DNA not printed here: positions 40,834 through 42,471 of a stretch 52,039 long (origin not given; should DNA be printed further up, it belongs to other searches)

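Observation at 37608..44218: Protein O-mannosylation-like glycosylation island (Dpm1-like GT2 + GT39 PMT-like + two further GT-C membrane proteins)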

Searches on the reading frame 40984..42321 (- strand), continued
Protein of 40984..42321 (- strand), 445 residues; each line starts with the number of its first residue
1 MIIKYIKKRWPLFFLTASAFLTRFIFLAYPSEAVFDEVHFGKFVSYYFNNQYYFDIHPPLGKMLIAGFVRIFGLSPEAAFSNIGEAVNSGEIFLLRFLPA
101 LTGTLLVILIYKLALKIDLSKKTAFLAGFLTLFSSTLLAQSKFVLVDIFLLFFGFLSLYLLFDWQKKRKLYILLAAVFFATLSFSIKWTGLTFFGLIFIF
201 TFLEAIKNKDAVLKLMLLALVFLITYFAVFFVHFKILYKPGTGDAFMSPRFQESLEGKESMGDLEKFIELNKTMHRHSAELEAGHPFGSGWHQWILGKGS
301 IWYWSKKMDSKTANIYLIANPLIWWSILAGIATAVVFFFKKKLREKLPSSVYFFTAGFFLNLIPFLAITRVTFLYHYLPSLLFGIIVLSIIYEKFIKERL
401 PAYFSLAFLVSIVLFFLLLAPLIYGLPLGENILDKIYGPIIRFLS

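Call 14: find_related_loci(query=A1, collection=genome_contigs, flank=8000)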
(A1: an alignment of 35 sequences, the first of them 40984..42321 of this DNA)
Query A1 (445 aa) in genome_contigs; peptide patterns used: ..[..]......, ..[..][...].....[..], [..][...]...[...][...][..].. (x = any residue, [..] = any of these).
563 stretches matched a pattern; 505 encode a relative of the query (tblastn E <= 1e-3); the best 80 are kept; 80 distinct loci.
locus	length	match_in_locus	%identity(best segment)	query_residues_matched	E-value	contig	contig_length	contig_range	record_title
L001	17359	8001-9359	70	1-444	0e+0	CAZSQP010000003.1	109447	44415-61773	MAG TPA_asm: uncultured Candidatus Saccharibacteria bacterium isolate SRP332253_co2_159 genome assembly, contig: NODE_10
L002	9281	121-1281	54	23-398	4e-126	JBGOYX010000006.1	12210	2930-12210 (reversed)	MAG: Candidatus Paceibacteria bacterium isolate OBJ_0618_130150_33 k141_7947373_length_12210_cov_9.6388, whole genome sh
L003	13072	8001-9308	51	5-435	7e-123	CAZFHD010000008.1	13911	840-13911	MAG TPA_asm: uncultured Candidatus Saccharibacteria bacterium isolate binchicken_co196_455 genome assembly, contig: NODE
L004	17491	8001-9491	46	6-445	2e-113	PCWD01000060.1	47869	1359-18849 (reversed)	MAG: Parcubacteria group bacterium CG11_big_fil_rev_8_21_14_0_20_39_14 CG11_8_21_14_0.20_scaffold_1373_c, whole genome s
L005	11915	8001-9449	42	2-445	6e-113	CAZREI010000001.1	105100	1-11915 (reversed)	MAG TPA_asm: uncultured Candidatus Saccharibacteria bacterium isolate SRP193066_co2_68 genome assembly, contig: NODE_39_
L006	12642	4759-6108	46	4-431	9e-113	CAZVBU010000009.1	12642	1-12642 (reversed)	MAG TPA_asm: uncultured Candidatus Saccharibacteria bacterium isolate binchicken_co107_435 genome assembly, contig: NODE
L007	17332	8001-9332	47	6-425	2e-106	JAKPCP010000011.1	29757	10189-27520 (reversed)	MAG: bacterium isolate JPMR_maxbin.023 k141_147509, whole genome shotgun sequence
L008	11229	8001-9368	43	11-445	2e-103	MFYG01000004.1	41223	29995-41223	MAG: Candidatus Peribacteria bacterium RIFCSPLOWO2_12_FULL_55_15 rifcsplowo2_12_scaffold_1210, whole genome shotgun sequ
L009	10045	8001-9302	45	3-432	2e-103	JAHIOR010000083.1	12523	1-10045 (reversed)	MAG: Patescibacteria group bacterium isolate KR13_S3.mb.140 KR13_S3.mb.140_k141_619766, whole genome shotgun sequence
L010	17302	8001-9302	43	4-432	5e-103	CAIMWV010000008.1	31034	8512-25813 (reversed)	MAG: Candidatus Staskawiczbacteria bacterium isolate AlinenSediments_bin-0833 genome assembly, contig: bin-0833:08/35, w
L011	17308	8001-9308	45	12-428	1e-100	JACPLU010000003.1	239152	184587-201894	MAG: Parcubacteria group bacterium isolate NC_groundwater_529_Ag_S-0.1um_38_18 S35_SO-1_scaffold_153174, whole genome sh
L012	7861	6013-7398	42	4-444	1e-98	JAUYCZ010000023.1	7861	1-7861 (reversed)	MAG: bacterium isolate C20_maxbin.116 C20_k141_343090, whole genome shotgun sequence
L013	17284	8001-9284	43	22-442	4e-98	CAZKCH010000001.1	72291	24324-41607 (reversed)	MAG TPA_asm: uncultured Candidatus Saccharibacteria bacterium isolate binchicken_co220_105 genome assembly, contig: NODE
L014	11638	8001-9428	42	5-427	3e-97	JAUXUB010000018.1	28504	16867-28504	MAG: bacterium isolate C13_metabat.bin.52 C13_k141_261187, whole genome shotgun sequence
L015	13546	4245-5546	40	3-434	2e-96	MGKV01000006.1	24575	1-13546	MAG: Candidatus Yanofskybacteria bacterium RIFCSPLOWO2_02_FULL_45_18 rifcsplowo2_02_scaffold_2179, whole genome shotgun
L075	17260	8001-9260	39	15-431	3e-83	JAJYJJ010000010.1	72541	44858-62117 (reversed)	MAG: Nitrospirae bacterium isolate DBS2-1.bin158 NODE_617_length_72541_cov_4.552738, whole genome shotgun sequence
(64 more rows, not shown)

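Call 48: search_protein_families(library=pfam, proteins=[P0062], max_evalue=0.001)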
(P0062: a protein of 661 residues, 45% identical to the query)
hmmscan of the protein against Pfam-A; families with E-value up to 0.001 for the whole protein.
P0062 (661 aa): 6 families
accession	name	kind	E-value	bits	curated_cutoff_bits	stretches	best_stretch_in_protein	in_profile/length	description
PF02366.24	PMT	-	3.5e-39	135.3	22.7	1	235-459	3-245/245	Dolichyl-phosphate-mannose-protein mannosyltransferase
PF16192.10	PMT_4TMC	-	1.7e-33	116.2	32.4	1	480-645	2-188/202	C-terminal four TMM region of protein-O-mannosyltransferase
PF00535.33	Glycos_transf_2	-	8.1e-29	101.1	23.3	1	4-135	1-130/168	Glycosyl transferase family 2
PF10111.15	Glyco_tranf_2_2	-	2.7e-10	40.6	27.3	1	4-106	1-103/276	Glycosyltransferase like family 2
PF11992.13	TgpA_N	-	1.3e-05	24.8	30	1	400-639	12-179/333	TgpA N-terminal domain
PF13231.12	PMT_2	-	4.9e-05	24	26.1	1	309-442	20-153/160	Dolichyl-phosphate-mannose-protein mannosyltransferase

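Call 64: list_cluster_members(proteins=[P0001, P0121, P0149, P0002, P0062])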
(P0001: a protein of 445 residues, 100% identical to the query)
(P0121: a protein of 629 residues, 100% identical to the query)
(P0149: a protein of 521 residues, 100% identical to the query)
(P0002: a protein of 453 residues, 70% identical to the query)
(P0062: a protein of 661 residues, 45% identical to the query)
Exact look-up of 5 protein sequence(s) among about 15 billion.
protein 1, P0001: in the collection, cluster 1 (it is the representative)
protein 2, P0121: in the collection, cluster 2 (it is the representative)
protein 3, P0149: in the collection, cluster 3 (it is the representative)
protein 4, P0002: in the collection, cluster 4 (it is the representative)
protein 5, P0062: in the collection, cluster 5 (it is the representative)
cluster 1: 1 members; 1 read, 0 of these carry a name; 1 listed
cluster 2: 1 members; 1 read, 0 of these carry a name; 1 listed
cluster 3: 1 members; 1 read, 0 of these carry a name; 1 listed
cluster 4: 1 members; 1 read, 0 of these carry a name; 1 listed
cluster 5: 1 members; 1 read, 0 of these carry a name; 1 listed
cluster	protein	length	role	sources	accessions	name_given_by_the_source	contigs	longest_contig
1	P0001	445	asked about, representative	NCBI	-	-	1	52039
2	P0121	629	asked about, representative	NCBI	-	-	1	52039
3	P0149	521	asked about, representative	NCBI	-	-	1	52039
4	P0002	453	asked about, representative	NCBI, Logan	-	-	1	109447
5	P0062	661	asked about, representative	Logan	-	-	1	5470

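Call 91: search_protein_families(library=pfam, proteins=[L003:6247-7992:+, L001:9409-11016:-], max_evalue=0.001)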
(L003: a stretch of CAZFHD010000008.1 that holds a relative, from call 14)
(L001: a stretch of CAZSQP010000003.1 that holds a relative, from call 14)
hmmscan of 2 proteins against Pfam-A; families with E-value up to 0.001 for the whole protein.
L003:6247-7992:+ (581 aa): 1 family
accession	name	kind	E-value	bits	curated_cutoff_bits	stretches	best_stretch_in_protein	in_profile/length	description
PF00884.28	Sulfatase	-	4.4e-24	85.8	25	1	203-494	2-299/301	Sulfatase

L001:9409-11016:- (535 aa): 0 families

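Call 94: search_solved_structures(query=A1, max_evalue=10, show_alignments=0)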
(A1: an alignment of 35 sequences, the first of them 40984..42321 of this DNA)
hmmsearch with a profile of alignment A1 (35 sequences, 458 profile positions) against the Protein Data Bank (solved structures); distinct sequences matched with E-value up to 10: 7.
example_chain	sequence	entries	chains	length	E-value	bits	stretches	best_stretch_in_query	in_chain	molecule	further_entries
9i5k_A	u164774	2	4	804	4e-84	286.3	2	9-278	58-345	Dolichyl-phosphate-mannose--protein mannosyltransferase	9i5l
6p25_A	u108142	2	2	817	9.4e-78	265.3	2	4-273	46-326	Dolichyl-phosphate-mannose--protein mannosyltransferase 1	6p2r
9e61_A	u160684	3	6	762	1.9e-76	261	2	9-275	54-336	Dolichyl-phosphate-mannose--protein mannosyltransferase 4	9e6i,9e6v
6p25_B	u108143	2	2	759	8e-67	229.3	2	9-280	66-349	Dolichyl-phosphate-mannose--protein mannosyltransferase 2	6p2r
8zb0_A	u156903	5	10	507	0.05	15.7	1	138-251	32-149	Proton-coupled zinc antiporter SLC30A1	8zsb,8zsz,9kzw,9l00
8j2g_A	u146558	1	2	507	0.051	15.7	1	137-251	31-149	Proton-coupled zinc antiporter SLC30A1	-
8xm6_B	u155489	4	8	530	0.054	15.6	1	138-251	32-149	Proton-coupled zinc antiporter SLC30A1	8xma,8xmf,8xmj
